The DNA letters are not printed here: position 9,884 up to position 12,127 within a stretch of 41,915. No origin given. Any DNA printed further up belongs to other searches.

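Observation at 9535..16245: Self-contained respiratory module: orphan bd-like oxidase, five c-haems, a DOMON-type haem-b domain and two mini membrane proteins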

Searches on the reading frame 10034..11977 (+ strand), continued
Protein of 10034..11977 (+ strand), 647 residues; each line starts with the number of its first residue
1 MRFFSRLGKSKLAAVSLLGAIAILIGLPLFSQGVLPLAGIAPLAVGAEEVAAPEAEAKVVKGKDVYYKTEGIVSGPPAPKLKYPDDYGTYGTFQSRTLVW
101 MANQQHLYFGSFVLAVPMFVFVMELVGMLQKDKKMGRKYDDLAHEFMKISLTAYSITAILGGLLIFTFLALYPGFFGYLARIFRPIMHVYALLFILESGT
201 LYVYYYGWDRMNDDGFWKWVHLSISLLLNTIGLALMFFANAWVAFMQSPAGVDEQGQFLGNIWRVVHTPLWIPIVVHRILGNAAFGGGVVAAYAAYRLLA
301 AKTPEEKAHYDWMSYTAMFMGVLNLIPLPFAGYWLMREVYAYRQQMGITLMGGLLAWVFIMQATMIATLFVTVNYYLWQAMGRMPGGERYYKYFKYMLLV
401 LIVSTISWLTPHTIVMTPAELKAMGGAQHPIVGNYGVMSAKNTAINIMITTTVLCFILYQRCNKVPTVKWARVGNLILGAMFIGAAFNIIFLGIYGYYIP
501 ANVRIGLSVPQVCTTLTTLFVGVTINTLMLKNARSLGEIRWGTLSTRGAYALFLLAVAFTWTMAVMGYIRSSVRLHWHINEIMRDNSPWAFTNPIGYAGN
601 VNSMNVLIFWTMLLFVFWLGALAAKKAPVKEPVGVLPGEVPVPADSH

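Call 30: find_homologous_proteins(query=window:10034-11977:+, max_evalue=0.00001)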
Query window:10034-11977:+ (647 aa): 3048 proteins with E <= 0.00001 among 8000 candidates; the best 120 are listed.
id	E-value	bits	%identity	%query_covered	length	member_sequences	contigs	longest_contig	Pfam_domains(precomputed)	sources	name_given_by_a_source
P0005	0.0e+0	1293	92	93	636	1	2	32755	PF01654.23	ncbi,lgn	-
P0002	0.0e+0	1286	93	91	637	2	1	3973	PF01654.23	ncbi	-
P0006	0.0e+0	1276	88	100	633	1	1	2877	PF01654.23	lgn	-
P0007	0.0e+0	1235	88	94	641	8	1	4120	PF01654.23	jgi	-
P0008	0.0e+0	1221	89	93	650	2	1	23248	PF01654.23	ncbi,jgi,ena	-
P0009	0.0e+0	1220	87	91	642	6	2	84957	PF01654.23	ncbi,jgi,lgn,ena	-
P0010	0.0e+0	1213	82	99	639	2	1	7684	PF01654.23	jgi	-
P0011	0.0e+0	1189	85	91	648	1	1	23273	PF01654.23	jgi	jgi:cytochrome bd-type quinol oxidase subunit 1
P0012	0.0e+0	1187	83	94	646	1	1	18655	PF01654.23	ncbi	-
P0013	0.0e+0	1183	84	91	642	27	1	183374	PF01654.23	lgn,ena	-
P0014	0.0e+0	1176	85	91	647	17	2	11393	PF01654.23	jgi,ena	jgi:hypothetical protein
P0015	0.0e+0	1169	80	100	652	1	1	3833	PF01654.23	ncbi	-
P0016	0.0e+0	1168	80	100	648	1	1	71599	PF01654.23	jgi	jgi:cytochrome bd-type quinol oxidase subunit 1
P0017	0.0e+0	1155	82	93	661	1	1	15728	PF01654.23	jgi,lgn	jgi:cytochrome bd-type quinol oxidase subunit 1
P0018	0.0e+0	1153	83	91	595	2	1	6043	PF01654.23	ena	-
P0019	0.0e+0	1128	78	99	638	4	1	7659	PF01654.23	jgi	jgi:cytochrome bd-type quinol oxidase subunit 1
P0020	0.0e+0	1124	80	91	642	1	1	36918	PF01654.23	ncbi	-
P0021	0.0e+0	1122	79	94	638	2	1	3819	PF01654.23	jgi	jgi:cytochrome d ubiquinol oxidase subunit I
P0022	0.0e+0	1117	79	92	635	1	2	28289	PF01654.23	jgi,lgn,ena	-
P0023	0.0e+0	1103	74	100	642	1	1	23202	PF01654.23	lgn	-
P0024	0.0e+0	1057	73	99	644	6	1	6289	PF01654.23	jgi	jgi:cytochrome bd-type quinol oxidase subunit 1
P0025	0.0e+0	1047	76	91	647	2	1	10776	PF01654.23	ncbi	-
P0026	0.0e+0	1046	77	90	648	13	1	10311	PF01654.23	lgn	-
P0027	0.0e+0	1036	72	100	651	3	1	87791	PF01654.23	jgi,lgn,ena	-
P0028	0.0e+0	1035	71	100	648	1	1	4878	PF01654.23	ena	-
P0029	0.0e+0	1033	83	82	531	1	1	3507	PF01654.23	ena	-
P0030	0.0e+0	1029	75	90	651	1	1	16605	PF01654.23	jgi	-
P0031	0.0e+0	1013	71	96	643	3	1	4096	PF01654.23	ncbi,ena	-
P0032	0.0e+0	1012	74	89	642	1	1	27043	PF01654.23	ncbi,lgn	-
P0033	4.9e-298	1008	72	95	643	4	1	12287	PF01654.23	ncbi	-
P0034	1.1e-279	948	66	99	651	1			PF01654.23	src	-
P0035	6.3e-279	945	69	92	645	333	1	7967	PF01654.23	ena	-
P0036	1.6e-278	944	68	91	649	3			PF01654.23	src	-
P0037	3.6e-276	936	68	92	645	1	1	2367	PF01654.23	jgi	jgi:cytochrome d ubiquinol oxidase subunit I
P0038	4.2e-276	936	68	92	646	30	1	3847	PF01654.23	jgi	-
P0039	5.5e-276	936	64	99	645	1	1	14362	PF01654.23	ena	-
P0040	7.8e-276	935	65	99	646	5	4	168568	PF01654.23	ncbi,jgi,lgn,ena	jgi:cytochrome bd-type quinol oxidase subunit 1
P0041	9.0e-276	935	67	92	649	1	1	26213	PF01654.23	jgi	jgi:cytochrome bd-type quinol oxidase subunit 1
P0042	9.6e-276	935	64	99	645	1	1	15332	PF01654.23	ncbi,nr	ncbi:MAG TPA: cytochrome ubiquinol oxidase subunit I [Nitrospiraceae bacterium]|nr:cytochrome ubiqui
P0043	2.1e-275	934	67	92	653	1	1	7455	PF01654.23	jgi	jgi:cytochrome d ubiquinol oxidase subunit I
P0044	3.3e-275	933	68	92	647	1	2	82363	PF01654.23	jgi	jgi:cytochrome d ubiquinol oxidase subunit I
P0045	4.4e-275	933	68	92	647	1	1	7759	PF01654.23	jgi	jgi:cytochrome d ubiquinol oxidase subunit I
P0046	4.7e-275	932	67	93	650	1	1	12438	PF01654.23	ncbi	-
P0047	4.7e-275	932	68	92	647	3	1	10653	PF01654.23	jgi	-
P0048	5.3e-275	932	64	99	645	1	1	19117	PF01654.23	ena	-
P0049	5.6e-275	932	67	93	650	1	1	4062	PF01654.23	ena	-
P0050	5.8e-275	932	67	93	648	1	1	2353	PF01654.23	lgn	-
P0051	6.3e-275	932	64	99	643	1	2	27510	PF01654.23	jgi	jgi:cytochrome bd-type quinol oxidase subunit 1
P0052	6.6e-275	932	66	97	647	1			PF01654.23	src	-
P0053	6.9e-275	932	67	92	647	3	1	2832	PF01654.23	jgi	jgi:cytochrome d ubiquinol oxidase subunit I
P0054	7.0e-275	932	63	99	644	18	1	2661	PF01654.23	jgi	jgi:hypothetical protein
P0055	7.3e-275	932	64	99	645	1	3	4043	PF01654.23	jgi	jgi:cytochrome bd ubiquinol oxidase subunit I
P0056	8.9e-275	932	67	92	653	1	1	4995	PF01654.23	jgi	jgi:hypothetical protein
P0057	1.1e-274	931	63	99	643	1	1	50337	PF01654.23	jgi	-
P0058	1.3e-274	931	67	91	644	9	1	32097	PF01654.23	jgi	jgi:cytochrome bd-type quinol oxidase subunit 1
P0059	1.5e-274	931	65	97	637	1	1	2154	PF01654.23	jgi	-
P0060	1.6e-274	931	67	90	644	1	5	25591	PF01654.23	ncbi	-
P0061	1.7e-274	931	65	97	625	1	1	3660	PF01654.23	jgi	jgi:hypothetical protein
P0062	2.0e-274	930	65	97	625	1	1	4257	PF01654.23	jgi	jgi:hypothetical protein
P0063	2.7e-274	930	67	92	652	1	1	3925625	PF01654.23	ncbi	ncbi:cytochrome ubiquinol oxidase subunit I [Nitrospira sp. Kam-Ns4a]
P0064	2.8e-274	930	64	99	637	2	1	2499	PF01654.23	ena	-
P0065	3.5e-274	930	67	91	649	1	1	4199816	PF01654.23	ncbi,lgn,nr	ncbi:hypothetical protein YTPLAS18_26440 [Nitrospira sp.]|nr:hypothetical protein YTPLAS18_26440 [Ni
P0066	3.9e-274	929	67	91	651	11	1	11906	PF01654.23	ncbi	-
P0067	4.2e-274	929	65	97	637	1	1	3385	PF01654.23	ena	-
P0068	7.0e-274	929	68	91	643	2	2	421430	PF01654.23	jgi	jgi:cytochrome bd ubiquinol oxidase subunit I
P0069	7.3e-274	929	63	100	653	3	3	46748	PF01654.23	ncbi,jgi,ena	-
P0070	7.5e-274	929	64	99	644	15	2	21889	PF01654.23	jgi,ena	-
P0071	8.0e-274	928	63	99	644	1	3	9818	PF01654.23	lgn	-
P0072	8.5e-274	928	67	93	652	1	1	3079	PF01654.23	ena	-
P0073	1.1e-273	928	63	99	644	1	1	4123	PF01654.23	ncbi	-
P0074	1.2e-273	928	64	99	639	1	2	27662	PF01654.23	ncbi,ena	-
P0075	1.4e-273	928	64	99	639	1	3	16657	PF01654.23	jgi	jgi:hypothetical protein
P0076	1.5e-273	928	65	97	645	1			PF01654.23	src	-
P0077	1.5e-273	928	63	99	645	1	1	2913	PF01654.23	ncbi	-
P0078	1.8e-273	927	65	97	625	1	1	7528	PF01654.23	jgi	jgi:hypothetical protein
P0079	2.2e-273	927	64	99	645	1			PF01654.23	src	-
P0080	3.2e-273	926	69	91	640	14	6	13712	PF01654.23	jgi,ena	-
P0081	3.3e-273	926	67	92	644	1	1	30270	PF01654.23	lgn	-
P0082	3.5e-273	926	64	99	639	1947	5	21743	PF01654.23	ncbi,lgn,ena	-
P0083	4.5e-273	926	67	92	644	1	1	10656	PF01654.23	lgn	-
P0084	7.5e-273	925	67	93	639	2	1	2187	PF01654.23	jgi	-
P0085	7.8e-273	925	64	99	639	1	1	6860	PF01654.23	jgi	jgi:cytochrome bd-type quinol oxidase subunit 1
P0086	8.2e-273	925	64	99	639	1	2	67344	PF01654.23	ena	-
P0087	9.0e-273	925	65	97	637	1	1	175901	PF01654.23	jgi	jgi:cytochrome d ubiquinol oxidase subunit I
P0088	1.3e-272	924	67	92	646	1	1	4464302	PF01654.23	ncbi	ncbi:cytochrome ubiquinol oxidase subunit I [Candidatus Nitrospira bockiana]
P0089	1.4e-272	924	63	99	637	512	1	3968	PF01654.23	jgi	-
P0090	1.5e-272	924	63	99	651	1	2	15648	PF01654.23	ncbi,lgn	ncbi:MAG: cytochrome ubiquinol oxidase subunit I [Nitrospiraceae bacterium]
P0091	2.0e-272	924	63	99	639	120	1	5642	PF01654.23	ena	-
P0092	2.4e-272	924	63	99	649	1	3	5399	PF01654.23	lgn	-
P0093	2.5e-272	923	65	95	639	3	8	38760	PF01654.23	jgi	jgi:cytochrome bd ubiquinol oxidase subunit I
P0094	2.9e-272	923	68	91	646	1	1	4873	PF01654.23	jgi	jgi:cytochrome bd ubiquinol oxidase subunit I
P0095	3.0e-272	923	66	92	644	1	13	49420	PF01654.23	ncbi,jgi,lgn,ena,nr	ncbi:MAG: cytochrome ubiquinol oxidase subunit I [Nitrospira sp.]|nr:cytochrome ubiquinol oxidase su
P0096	3.4e-272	923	63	99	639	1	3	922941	PF01654.23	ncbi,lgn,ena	-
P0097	3.9e-272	923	63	99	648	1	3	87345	PF01654.23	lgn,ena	-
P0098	4.4e-272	923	64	99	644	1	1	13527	PF01654.23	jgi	-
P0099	4.4e-272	923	67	90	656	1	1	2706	PF01654.23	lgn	-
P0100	4.5e-272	923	64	99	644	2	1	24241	PF01654.23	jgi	-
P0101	4.5e-272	923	65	96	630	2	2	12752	PF01654.23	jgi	jgi:cytochrome bd-type quinol oxidase subunit 1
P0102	5.3e-272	922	66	92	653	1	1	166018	PF01654.23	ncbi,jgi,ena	-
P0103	6.6e-272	922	65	97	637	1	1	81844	PF01654.23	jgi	jgi:cytochrome d ubiquinol oxidase subunit I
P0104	1.1e-271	921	66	91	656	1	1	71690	PF01654.23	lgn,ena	-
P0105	1.3e-271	921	67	91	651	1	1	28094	PF01654.23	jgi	-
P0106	1.4e-271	921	64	98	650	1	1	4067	PF01654.23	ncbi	-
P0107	1.6e-271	921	65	97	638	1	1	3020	PF01654.23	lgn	-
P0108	2.1e-271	920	66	92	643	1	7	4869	PF01654.23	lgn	-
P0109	2.2e-271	920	66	90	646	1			PF01654.23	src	-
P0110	3.5e-271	920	66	91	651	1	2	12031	PF01654.23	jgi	-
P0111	3.8e-271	920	66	94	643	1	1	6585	PF01654.23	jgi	jgi:cytochrome bd-type quinol oxidase subunit 1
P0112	4.0e-271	919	66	91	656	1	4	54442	PF01654.23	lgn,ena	-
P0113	5.1e-271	919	66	94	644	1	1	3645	PF01654.23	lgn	-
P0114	5.4e-271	919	66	91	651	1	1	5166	PF01654.23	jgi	-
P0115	7.2e-271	919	66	94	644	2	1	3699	PF01654.23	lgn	-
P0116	7.3e-271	919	68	93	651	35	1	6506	PF01654.23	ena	-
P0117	8.3e-271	918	66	91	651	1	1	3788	PF01654.23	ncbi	-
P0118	9.9e-271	918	66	91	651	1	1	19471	PF01654.23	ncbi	-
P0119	1.0e-270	918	66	91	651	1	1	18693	PF01654.23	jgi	-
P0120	1.1e-270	918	66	94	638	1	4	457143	PF01654.23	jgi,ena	-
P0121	1.2e-270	918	66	93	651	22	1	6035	PF01654.23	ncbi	-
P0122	1.3e-270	918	66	91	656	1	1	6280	PF01654.23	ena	-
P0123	1.4e-270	918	63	100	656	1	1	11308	PF01654.23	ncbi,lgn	-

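Call 31: find_encoding_contigs(protein=P0088, flank=10000, max_places=2)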
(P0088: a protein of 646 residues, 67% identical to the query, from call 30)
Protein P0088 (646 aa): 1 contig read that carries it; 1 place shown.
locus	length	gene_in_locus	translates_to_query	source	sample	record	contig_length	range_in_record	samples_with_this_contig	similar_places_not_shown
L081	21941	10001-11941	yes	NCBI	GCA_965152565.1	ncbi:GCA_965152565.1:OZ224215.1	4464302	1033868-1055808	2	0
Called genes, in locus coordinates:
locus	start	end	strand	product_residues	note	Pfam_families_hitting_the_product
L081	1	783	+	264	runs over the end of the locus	-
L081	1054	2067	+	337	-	PF08100:Dimerisation, PF00891:Methyltransf_2, PF05175:MTS (weak), PF13489:Methyltransf_23 (faint), PF08242:Methyltransf_12 (weak), PF13649:Methyltransf_25 (weak)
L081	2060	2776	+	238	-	PF04238:DUF420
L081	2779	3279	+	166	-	PF08369:PCP_red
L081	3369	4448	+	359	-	-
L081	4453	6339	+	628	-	PF01654:Cyt_bd_oxida_I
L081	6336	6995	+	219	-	PF11249:DUF3047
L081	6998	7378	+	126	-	-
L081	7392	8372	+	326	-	PF03781:FGE-sulfatase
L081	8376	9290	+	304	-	PF03781:FGE-sulfatase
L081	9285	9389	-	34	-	-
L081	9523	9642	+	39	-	-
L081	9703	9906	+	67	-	-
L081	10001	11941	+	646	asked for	PF01654:Cyt_bd_oxida_I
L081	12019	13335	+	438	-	PF00034:Cytochrom_C (faint), PF13442:Cytochrome_CBB3 (faint)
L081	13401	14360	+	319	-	PF00034:Cytochrom_C (faint), PF13442:Cytochrome_CBB3 (weak)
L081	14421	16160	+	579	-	PF00034:Cytochrom_C (weak), PF13442:Cytochrome_CBB3, PF00034:Cytochrom_C, PF13442:Cytochrome_CBB3 (weak), PF09459:EB_dh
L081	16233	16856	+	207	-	PF12804:NTP_transf_3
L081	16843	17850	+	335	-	PF01075:Glyco_transf_9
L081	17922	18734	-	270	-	PF12762:DDE_Tnp_IS1595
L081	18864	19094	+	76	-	PF13384:HTH_23, PF13518:HTH_28, PF13551:HTH_29, PF13565:HTH_32 (weak)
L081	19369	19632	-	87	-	-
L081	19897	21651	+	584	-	PF03485:Arg_tRNA_synt_N, PF00750:tRNA-synt_1d, PF09334:tRNA-synt_1g (faint), PF05746:DALR_1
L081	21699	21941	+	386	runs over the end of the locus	PF01702:TGT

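Call 40: predict_structure(alignment_id=A2)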
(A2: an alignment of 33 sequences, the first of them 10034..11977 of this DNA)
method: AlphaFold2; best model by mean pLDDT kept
length: 647 residues; sequences in the alignment: 33
mean_pLDDT: 64.6   pTM: 0.61
mean pLDDT of the five models: 64.6, 63.9, 61.5, 58.8, 48.3
residues with pLDDT >= 90: 25; 70-90: 260; 50-70: 190; < 50: 172
segments of 3 or more residues with pLDDT < 50: 1-6, 28-76, 89-94, 247-252, 267-271, 336-354, 415-432, 569-601, 624-647
pLDDT, mean of each block of 10 residues (from residue 1): 46 71 59 41 29 38 45 49 53 51 58 69 86 82 84 69 63 63 68 80 84 81 87 75 51 52 50 64 76 82 82 81 67 51 37 49 69 78 83 86 83 51 43 55 84 86 88 92 92 75 59 80 85 82 73 66 54 42 36 38 58 63 43 36 33
secondary structure, 60 per line:
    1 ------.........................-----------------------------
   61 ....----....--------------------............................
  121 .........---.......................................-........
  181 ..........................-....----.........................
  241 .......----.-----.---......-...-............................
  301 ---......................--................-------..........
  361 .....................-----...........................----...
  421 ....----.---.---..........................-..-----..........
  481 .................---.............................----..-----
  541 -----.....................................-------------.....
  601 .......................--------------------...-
elements in order (helices of 4 or more, strands of 3 or more residues): H7-31 E61-64 E69-72 H93-129 H133-171 H173-206 H208-211 H216-247 H262-267 H273-300 H304-325 H328-343 H351-381 H387-413 H418-424 H437-462 H471-497 H501-529 H546-582 H596-623

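Call 43: search_protein_families(library=pfam, proteins=[L066:520-2727:+, L066:2672-3727:+, L066:3734-4699:+, L066:4411-6351:+, L066:6379-7056:+, L066:7064-7459:+, L066:11299-12894:+, L066:13179-15290:+, L066:15223-16587:+], max_evalue=0.001)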
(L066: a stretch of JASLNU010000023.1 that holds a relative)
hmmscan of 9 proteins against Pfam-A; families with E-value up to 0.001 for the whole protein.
L066:520-2727:+ (735 aa): 1 family
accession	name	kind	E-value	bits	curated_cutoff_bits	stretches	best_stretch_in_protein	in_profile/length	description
PF01654.22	Cyt_bd_oxida_I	-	3.1e-09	36.4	26.2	1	56-172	3-120/418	Cytochrome bd terminal oxidase subunit I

L066:2672-3727:+ (351 aa): 3 families
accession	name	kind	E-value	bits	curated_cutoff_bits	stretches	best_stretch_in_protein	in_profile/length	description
PF00034.26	Cytochrom_C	-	3.9e-13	51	21.3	1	211-256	2-49/90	Cytochrome c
PF13442.11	Cytochrome_CBB3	-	1.7e-08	35.1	27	1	209-243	2-32/68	Cytochrome C oxidase, cbb3-type, subunit III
PF05899.18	Cupin_3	-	0.00027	21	23.5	0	55-81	30-56/74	EutQ-like cupin domain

L066:3734-4699:+ (321 aa): 2 families
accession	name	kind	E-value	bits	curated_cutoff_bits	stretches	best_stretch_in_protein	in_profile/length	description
PF13442.11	Cytochrome_CBB3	-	5.4e-08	33.5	27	1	218-304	5-65/68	Cytochrome C oxidase, cbb3-type, subunit III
PF00034.26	Cytochrom_C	-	0.0004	22.1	21.3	0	218-304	3-83/90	Cytochrome c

L066:4411-6351:+ (646 aa): 3 families
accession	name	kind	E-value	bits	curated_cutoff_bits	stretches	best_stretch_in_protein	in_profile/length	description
PF09459.16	EB_dh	-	5.4e-24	86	33.3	1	386-595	2-232/236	Ethylbenzene dehydrogenase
PF00034.26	Cytochrom_C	-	6e-20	72.8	21.3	2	267-360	1-89/90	Cytochrome c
PF13442.11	Cytochrome_CBB3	-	2.9e-15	56.8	27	2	266-357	2-68/68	Cytochrome C oxidase, cbb3-type, subunit III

L066:6379-7056:+ (225 aa): 4 families
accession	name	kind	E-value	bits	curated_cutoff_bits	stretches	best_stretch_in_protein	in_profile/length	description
PF00034.26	Cytochrom_C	-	1.8e-15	58.5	21.3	1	141-225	3-90/90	Cytochrome c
PF13442.11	Cytochrome_CBB3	-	1.6e-11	44.8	27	1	141-221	5-68/68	Cytochrome C oxidase, cbb3-type, subunit III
PF02433.20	FixO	-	0.00022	21.2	29.6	0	171-219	103-152/219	Cytochrome C oxidase, mono-heme subunit/FixO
PF09699.15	Paired_CXXCH_1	-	0.00065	19.8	20.6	0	37-65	4-28/41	Doubled CXXCH motif (Paired_CXXCH_1)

L066:7064-7459:+ (131 aa): 2 families
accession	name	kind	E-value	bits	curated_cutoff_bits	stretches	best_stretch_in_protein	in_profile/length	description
PF13442.11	Cytochrome_CBB3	-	1.3e-11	45.1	27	1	32-118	2-66/68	Cytochrome C oxidase, cbb3-type, subunit III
PF00034.26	Cytochrom_C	-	3.5e-07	31.9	21.3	1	34-121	2-87/90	Cytochrome c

L066:11299-12894:+ (531 aa): 3 families
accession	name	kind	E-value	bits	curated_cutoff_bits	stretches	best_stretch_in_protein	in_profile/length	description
PF00034.26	Cytochrom_C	-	4e-21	76.6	21.3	2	51-141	2-87/90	Cytochrome c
PF13442.11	Cytochrome_CBB3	-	7.3e-21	74.7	27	2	49-140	2-68/68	Cytochrome C oxidase, cbb3-type, subunit III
PF09459.16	EB_dh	-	9.8e-20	72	33.3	1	295-481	2-233/236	Ethylbenzene dehydrogenase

L066:13179-15290:+ (703 aa): 2 families
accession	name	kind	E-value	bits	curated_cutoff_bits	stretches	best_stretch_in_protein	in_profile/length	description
PF08369.16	PCP_red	-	6.7e-50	167.3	32.5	4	371-413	1-43/45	Proto-chlorophyllide reductase 57 kD subunit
PF00582.32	Usp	-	2.5e-29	103.1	24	2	28-187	4-141/141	Universal stress protein family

L066:15223-16587:+ (454 aa): 4 families
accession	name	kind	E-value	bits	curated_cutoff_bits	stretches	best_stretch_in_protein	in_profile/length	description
PF04055.27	Radical_SAM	-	2.8e-30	106.1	29.5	1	44-204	2-166/166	Radical SAM superfamily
PF08369.16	PCP_red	-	7.4e-13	48.8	32.5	1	392-434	1-43/45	Proto-chlorophyllide reductase 57 kD subunit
PF13186.11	SPASM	-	2.7e-08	34.4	21.5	1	285-344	1-67/67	Iron-sulfur cluster-binding domain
PF13353.11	Fer4_12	-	0.00023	21.9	22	1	47-129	13-95/137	4Fe-4S single cluster domain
